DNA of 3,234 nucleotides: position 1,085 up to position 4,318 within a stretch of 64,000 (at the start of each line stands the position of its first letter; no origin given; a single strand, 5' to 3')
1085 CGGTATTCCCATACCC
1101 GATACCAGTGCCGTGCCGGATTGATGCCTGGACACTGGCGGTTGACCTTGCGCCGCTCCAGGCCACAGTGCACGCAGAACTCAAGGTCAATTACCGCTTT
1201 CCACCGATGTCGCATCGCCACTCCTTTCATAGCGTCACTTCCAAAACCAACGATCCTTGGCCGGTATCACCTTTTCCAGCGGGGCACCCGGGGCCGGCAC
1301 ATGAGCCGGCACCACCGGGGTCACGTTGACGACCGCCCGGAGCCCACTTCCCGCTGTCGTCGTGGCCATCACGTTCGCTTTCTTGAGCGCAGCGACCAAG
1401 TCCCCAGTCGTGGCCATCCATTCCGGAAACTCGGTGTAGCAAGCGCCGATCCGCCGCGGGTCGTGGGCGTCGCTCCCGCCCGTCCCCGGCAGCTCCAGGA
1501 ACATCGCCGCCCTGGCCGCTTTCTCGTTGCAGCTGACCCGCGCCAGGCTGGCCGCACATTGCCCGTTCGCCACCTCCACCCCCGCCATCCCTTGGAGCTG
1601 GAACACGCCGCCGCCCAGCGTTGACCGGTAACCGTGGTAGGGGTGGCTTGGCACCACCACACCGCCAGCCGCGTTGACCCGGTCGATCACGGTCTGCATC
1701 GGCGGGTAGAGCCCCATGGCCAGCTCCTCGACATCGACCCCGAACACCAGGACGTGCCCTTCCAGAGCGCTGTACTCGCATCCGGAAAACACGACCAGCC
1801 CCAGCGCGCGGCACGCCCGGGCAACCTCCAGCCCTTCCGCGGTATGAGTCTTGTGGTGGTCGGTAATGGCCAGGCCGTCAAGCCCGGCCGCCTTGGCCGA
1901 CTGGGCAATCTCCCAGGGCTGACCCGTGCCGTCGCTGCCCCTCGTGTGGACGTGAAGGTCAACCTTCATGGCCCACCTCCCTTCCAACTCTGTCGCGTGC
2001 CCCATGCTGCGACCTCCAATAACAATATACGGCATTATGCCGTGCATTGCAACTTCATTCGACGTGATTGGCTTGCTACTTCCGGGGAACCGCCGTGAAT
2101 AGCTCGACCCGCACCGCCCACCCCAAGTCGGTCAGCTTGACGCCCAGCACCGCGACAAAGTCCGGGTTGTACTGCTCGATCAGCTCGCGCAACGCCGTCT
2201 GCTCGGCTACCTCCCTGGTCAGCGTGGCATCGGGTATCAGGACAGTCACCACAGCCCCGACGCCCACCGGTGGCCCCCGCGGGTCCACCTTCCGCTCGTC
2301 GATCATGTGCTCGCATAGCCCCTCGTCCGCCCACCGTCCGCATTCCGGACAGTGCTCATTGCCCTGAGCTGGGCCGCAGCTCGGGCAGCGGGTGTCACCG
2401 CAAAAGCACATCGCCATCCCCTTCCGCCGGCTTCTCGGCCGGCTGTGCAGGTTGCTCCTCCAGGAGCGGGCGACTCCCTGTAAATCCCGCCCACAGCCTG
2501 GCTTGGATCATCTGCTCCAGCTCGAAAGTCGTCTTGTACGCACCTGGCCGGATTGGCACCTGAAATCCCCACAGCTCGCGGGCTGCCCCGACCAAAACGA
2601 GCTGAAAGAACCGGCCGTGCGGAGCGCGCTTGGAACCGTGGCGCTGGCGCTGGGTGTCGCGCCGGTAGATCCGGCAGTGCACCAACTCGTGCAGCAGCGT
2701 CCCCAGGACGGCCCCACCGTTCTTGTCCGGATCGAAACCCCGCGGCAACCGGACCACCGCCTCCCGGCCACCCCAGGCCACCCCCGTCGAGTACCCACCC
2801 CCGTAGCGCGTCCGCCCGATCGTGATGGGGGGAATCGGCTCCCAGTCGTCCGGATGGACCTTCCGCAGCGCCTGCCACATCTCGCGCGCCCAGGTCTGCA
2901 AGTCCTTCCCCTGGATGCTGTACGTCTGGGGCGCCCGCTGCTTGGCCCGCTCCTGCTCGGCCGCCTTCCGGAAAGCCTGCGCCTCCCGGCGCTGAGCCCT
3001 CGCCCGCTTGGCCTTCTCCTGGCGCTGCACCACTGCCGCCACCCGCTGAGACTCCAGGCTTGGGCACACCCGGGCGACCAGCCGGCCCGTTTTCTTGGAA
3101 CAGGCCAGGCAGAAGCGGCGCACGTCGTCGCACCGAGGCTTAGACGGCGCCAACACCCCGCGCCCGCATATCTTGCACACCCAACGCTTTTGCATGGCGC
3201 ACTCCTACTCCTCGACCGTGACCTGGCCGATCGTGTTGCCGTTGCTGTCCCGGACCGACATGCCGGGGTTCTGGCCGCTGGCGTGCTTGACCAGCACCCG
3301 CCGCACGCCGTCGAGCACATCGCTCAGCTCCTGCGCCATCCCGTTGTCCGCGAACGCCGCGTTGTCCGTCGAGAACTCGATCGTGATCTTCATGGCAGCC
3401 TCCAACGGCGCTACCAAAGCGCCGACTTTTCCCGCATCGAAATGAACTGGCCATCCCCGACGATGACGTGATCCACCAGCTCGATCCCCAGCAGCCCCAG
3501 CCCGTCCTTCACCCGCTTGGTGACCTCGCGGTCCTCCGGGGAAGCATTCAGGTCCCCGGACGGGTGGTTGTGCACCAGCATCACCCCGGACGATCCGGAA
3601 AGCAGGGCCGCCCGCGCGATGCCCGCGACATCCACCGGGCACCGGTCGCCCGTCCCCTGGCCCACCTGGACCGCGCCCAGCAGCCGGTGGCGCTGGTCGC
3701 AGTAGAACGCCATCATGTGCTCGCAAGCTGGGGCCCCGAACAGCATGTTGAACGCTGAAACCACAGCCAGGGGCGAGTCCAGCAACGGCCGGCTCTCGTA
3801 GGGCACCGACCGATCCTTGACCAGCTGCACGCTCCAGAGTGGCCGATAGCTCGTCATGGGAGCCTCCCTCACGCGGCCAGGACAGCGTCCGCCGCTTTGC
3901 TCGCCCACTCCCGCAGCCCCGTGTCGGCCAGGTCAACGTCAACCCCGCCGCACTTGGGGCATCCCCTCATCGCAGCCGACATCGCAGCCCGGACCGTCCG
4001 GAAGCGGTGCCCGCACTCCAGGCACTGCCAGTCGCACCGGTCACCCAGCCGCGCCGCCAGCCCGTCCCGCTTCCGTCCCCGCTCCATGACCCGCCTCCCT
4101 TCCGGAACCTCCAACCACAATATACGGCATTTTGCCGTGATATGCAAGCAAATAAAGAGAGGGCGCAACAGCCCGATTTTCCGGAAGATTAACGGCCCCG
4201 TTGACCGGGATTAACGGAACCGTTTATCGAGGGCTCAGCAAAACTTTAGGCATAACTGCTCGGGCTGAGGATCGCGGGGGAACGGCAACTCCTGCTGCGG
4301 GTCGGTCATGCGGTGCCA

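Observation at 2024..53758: Family of near-identical promoters with the palindromic operator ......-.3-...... embedded in the spacer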

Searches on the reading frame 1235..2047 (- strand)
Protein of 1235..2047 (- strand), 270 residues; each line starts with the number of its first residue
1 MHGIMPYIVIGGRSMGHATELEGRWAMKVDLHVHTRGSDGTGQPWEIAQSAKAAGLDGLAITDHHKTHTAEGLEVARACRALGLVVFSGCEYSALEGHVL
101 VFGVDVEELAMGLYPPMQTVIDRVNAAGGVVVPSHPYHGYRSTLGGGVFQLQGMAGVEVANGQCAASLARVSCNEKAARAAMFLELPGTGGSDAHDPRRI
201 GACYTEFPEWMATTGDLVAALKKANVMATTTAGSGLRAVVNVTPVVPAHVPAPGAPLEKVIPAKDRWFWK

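Call 18: search_protein_families(library=phrogs, proteins=[window:1235-2047:-], max_evalue=0.01)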
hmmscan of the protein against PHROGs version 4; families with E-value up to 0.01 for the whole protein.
window:1235-2047:- (270 aa): 2 families
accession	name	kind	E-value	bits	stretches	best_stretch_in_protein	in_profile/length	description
phrog_405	-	DNA, RNA and nucleotide metabolism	3e-06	26.3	1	28-93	44-109/1190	DNA polymerase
phrog_7513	-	unknown function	0.0021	18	1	29-91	12-74/461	-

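Call 22: find_encoding_contigs(protein=window:1235-2005:-, flank=10000, max_places=3)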
Protein window:1235-2005:- (256 aa): 1 contig read that carries it; 1 place shown.
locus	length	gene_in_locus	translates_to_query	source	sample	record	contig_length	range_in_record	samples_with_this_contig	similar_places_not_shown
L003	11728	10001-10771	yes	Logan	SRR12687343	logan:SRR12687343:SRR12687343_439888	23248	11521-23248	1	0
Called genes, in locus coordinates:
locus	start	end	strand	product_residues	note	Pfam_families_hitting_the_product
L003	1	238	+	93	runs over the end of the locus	-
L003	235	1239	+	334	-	-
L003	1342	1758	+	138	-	PF00877:NLPC_P60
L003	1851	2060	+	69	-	-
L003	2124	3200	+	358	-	PF06067:DUF932 (weak)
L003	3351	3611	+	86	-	-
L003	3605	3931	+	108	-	-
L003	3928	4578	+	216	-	-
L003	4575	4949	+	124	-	-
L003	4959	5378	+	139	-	-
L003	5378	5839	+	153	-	PF00692:dUTPase, PF22769:DCD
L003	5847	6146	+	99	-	-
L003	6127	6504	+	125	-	-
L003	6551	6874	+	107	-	-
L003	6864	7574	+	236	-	PF13671:AAA_33 (faint), PF01712:dNK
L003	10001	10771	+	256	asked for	PF02811:PHP, PF13263:PHP_C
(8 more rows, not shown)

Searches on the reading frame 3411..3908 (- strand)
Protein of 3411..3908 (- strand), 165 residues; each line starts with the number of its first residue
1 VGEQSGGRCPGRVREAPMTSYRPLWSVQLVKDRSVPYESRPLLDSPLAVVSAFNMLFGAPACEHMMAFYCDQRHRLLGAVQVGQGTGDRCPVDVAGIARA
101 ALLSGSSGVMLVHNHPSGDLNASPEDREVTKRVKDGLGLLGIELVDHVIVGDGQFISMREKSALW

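Call 18: search_protein_families(library=phrogs, proteins=[window:3411-3908:-], max_evalue=0.01)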
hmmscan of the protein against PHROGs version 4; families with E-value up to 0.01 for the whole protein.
window:3411-3908:- (165 aa): 1 family
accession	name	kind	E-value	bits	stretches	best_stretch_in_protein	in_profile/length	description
phrog_10276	-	DNA, RNA and nucleotide metabolism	1e-30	107.8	1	25-162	12-151/153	DNA repair protein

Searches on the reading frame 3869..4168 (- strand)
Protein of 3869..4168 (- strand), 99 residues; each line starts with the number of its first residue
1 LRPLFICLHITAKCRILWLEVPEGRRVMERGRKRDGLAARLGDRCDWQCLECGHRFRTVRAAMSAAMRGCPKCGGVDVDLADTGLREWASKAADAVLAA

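Call 18: search_protein_families(library=phrogs, proteins=[window:3869-4168:-], max_evalue=0.01)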
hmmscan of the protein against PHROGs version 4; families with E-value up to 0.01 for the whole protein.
window:3869-4168:- (99 aa): 2 families
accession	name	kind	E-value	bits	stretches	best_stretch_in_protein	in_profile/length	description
phrog_24502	-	other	0.00056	21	0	36-57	154-175/177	zinc-finger domain protein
phrog_27447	-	unknown function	0.0092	16.9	0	46-58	21-33/43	-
